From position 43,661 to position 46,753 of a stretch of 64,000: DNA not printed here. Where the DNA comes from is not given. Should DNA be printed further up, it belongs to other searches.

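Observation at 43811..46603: Phosphoketolase with a C-terminal CoA-binding (YccU/PF13380-like) domain fusion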

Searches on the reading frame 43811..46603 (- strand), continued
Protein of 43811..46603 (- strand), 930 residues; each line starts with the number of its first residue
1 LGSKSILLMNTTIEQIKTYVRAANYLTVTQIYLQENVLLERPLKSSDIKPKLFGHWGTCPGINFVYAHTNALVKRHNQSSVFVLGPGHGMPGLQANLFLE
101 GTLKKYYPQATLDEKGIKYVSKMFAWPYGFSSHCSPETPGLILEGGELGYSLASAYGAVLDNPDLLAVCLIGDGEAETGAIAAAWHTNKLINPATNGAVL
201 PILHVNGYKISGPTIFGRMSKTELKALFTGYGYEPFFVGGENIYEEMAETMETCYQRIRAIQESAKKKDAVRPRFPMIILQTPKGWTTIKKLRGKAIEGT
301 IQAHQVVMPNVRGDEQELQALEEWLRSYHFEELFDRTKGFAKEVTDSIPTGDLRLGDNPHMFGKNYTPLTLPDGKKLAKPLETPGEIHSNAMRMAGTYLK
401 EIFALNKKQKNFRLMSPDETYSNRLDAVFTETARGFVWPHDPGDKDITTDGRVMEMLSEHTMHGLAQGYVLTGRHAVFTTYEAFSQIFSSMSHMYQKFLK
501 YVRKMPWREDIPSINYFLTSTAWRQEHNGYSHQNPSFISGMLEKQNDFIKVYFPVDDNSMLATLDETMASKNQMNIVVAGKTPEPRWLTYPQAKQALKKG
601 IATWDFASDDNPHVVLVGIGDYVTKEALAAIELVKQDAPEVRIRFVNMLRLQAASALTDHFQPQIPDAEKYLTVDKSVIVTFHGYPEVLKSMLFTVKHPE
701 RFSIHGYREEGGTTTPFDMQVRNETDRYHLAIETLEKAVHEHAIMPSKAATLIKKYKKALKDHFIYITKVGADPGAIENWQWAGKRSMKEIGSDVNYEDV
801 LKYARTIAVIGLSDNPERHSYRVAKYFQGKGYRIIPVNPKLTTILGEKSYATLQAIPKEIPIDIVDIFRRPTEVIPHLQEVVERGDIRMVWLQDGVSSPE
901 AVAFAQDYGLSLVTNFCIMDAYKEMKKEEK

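Call 77: predict_structure(alignment_id=A3)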
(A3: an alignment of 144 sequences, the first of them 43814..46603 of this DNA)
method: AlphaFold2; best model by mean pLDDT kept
length: 930 residues; sequences in the alignment: 144
mean_pLDDT: 88.6   pTM: 0.88
mean pLDDT of the five models: 88.6, 88.3, 87.5, 86.1, 85.0
residues with pLDDT >= 90: 587; 70-90: 268; 50-70: 60; < 50: 15
segments of 3 or more residues with pLDDT < 50: 785-795
pLDDT, mean of each block of 10 residues (from residue 1): 64 96 96 95 95 82 96 96 76 93 92 95 81 72 62 94 95 84 91 95 90 90 96 96 96 98 86 93 91 92 89 94 97 96 95 91 90 95 80 97 97 92 94 94 93 93 93 94 85 85 83 92 62 81 88 97 98 94 89 96 92 96 93 94 97 75 85 94 94 91 91 68 93 98 96 97 85 76 47 51 89 94 95 95 94 90 90 88 77 81 72 82 78
secondary structure, 60 per line:
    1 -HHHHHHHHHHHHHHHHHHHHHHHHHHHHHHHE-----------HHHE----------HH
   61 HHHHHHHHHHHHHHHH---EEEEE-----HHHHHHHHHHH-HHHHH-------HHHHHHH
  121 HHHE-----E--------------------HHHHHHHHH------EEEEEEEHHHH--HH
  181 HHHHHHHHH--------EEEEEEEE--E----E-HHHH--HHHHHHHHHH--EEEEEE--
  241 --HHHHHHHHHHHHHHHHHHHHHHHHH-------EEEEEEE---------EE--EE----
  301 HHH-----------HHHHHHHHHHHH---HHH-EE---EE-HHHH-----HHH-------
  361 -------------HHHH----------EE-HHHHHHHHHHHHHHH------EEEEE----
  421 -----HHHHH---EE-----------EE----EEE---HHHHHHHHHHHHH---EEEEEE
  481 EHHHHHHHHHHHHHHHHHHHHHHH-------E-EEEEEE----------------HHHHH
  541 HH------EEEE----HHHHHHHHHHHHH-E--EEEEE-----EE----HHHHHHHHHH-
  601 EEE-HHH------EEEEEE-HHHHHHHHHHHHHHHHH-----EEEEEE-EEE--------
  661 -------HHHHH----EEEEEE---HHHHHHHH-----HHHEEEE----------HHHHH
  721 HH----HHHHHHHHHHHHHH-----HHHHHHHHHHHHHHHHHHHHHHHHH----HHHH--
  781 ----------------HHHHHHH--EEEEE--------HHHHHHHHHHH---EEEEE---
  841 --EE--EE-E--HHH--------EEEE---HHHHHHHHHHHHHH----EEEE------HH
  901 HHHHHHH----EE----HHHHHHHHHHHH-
elements in order (helices of 4 or more, strands of 3 or more residues): H2-32 H59-76 E80-84 H90-100 H102-106 H114-123 H151-159 E166-172 H173-176 H179-189 E198-205 H215-218 H221-230 E233-238 H243-267 E275-281 H315-326 H342-345 H374-377 H391-405 E412-416 H426-430 E453-455 H459-471 E475-481 H482-504 E514-519 H536-542 E549-552 H557-569 E574-578 H590-599 E601-603 E614-619 H621-637 E643-648 E650-652 H668-672 E677-682 H686-693 E702-705 H716-722 H727-740 H746-770 H775-778 H797-803 E806-810 H819-829 E833-837 E864-867 H871-884 E889-892 H899-907 H918-929

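Call 80: fold_search(model_id=the predicted structure, library=pdb)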
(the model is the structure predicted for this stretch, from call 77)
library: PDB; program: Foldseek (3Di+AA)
matches with E <= 10: 1194; with E <= 0.001: 218
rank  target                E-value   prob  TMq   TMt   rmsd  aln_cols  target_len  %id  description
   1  8io8_A                1.1e-82  1.00  0.79  0.93   1.9       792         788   43  Cryo-EM structure of cyanobacteria phosphoketolase complexed with AMPPNPin dimeric assembly (released 2023-06-28)
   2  9cd3_A                8.6e-82  1.00  0.76  0.90   3.3       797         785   44  Cryo-EM structure of Candidatus Saccharibacterium phosphoketolase complexed with thiamine diphosphate (released 2025-08-06)
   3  8ioe_G                1.9e-79  1.00  0.79  0.93   2.0       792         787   43  Cryo-EM structure of cyanobacteria phosphoketolase in dodecameric assembly (released 2023-06-28)
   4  8ioe_A                5.8e-79  1.00  0.79  0.93   2.0       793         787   43  Cryo-EM structure of cyanobacteria phosphoketolase in dodecameric assembly (released 2023-06-28)
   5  6lxv_A                6.9e-78  1.00  0.78  0.90   2.5       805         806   38  Cryo-EM structure of phosphoketolase from Bifidobacterium longum (released 2021-02-17)
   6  3ai7_A                9.5e-78  1.00  0.78  0.90   2.7       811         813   38  Crystal Structure of Bifidobacterium Longum Phosphoketolase (released 2010-09-15)
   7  3ahj                  1.1e-77  1.00  0.78  0.91   2.4       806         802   38  H553A mutant of Phosphoketolase from Bifidobacterium Breve (released 2010-08-25)
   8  3ahi                  4.5e-77  1.00  0.79  0.91   2.3       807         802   37  H320A mutant of Phosphoketolase from Bifidobacterium Breve complexed with acetyl thiamine diphosphate (released 2010-08-25)
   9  3ahg                  4.8e-77  1.00  0.79  0.91   2.4       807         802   38  H64A mutant of Phosphoketolase from Bifidobacterium Breve complexed with a tricyclic ring form of thiamine diphosphate (released 2010-08-25)
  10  7c8i_B                7.0e-77  1.00  0.78  0.90   2.5       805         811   38  Ambient temperature structure of Bifidobacgterium longum phosphoketolase with thiamine diphosphate and phosphoenol pyu (released 2021-06-02)
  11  3ahh                  2.4e-76  1.00  0.78  0.90   2.4       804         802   38  H142A mutant of Phosphoketolase from Bifidobacterium Breve complexed with acetyl thiamine diphosphate (released 2010-08-25)
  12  3ahc                  4.8e-76  1.00  0.79  0.91   2.4       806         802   38  Resting form of Phosphoketolase from Bifidobacterium Breve (released 2010-08-25)
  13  7c8h_A                1.7e-75  1.00  0.78  0.90   2.6       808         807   38  Ambient temperature structure of Bifidobacterium longum phosphoketolase with thiamine diphosphate (released 2021-06-02)
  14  7c8i_E                7.1e-75  1.00  0.78  0.90   2.5       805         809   38  Ambient temperature structure of Bifidobacgterium longum phosphoketolase with thiamine diphosphate and phosphoenol pyu (released 2021-06-02)
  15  7c8h_D                1.2e-74  1.00  0.79  0.91   2.5       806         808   38  Ambient temperature structure of Bifidobacterium longum phosphoketolase with thiamine diphosphate (released 2021-06-02)
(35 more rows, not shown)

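Call 84: find_encoding_contigs(protein=P0243, flank=5000, max_places=3)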
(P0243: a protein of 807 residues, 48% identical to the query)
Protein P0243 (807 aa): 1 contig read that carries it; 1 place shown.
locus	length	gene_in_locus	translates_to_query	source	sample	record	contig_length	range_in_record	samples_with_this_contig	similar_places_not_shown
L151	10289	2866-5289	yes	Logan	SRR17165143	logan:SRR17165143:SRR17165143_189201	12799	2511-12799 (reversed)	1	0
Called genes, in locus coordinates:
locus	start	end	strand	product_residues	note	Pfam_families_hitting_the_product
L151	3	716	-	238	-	?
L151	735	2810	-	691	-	PF01134:GIDA (weak), PF01266:DAO (faint), PF07992:Pyr_redox_2, PF12831:FAD_oxidored, PF13738:Pyr_redox_3, PF00070:Pyr_redox, PF02852:Pyr_redox_dim, PF09335:VTT_dom, +2 more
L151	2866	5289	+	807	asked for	PF09364:XFP_N, PF03894:XFP, PF09363:XFP_C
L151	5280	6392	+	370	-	PF00871:Acetate_kinase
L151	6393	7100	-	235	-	PF26330:DUF8085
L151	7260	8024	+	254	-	-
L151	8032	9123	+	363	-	PF11899:DUF3419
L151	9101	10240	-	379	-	PF13480:Acetyltransf_6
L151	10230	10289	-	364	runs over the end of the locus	PF00578:AhpC-TSA, PF08534:Redoxin, PF13905:Thioredoxin_8, PF17991:Thioredoxin_10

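Call 85: find_encoding_contigs(protein=P0245, flank=5000, max_places=3)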
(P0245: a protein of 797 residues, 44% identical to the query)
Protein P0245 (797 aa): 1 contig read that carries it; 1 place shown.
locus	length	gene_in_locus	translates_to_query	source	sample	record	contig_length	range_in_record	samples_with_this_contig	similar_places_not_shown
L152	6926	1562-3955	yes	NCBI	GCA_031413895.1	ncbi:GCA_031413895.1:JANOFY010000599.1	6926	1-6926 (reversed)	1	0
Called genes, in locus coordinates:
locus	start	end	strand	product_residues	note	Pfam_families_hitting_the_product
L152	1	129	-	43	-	?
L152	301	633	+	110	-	PF02627:CMD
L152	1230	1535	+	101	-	PF02922:CBM_48, PF16561:AMPK1_CBM, PF22058:X25_BaPul_like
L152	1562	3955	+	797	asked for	PF09364:XFP_N, PF03894:XFP, PF09363:XFP_C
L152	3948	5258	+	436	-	PF00871:Acetate_kinase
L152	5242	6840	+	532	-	PF19335:HMBD, PF25973:BSH_CzcB, PF25919:BSH_CusB, PF25869:3HB_CusB (weak), PF25954:Beta-barrel_RND_2, PF25944:Beta-barrel_RND, PF19335:HMBD, PF25975:CzcB_C (weak), +2 more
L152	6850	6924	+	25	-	?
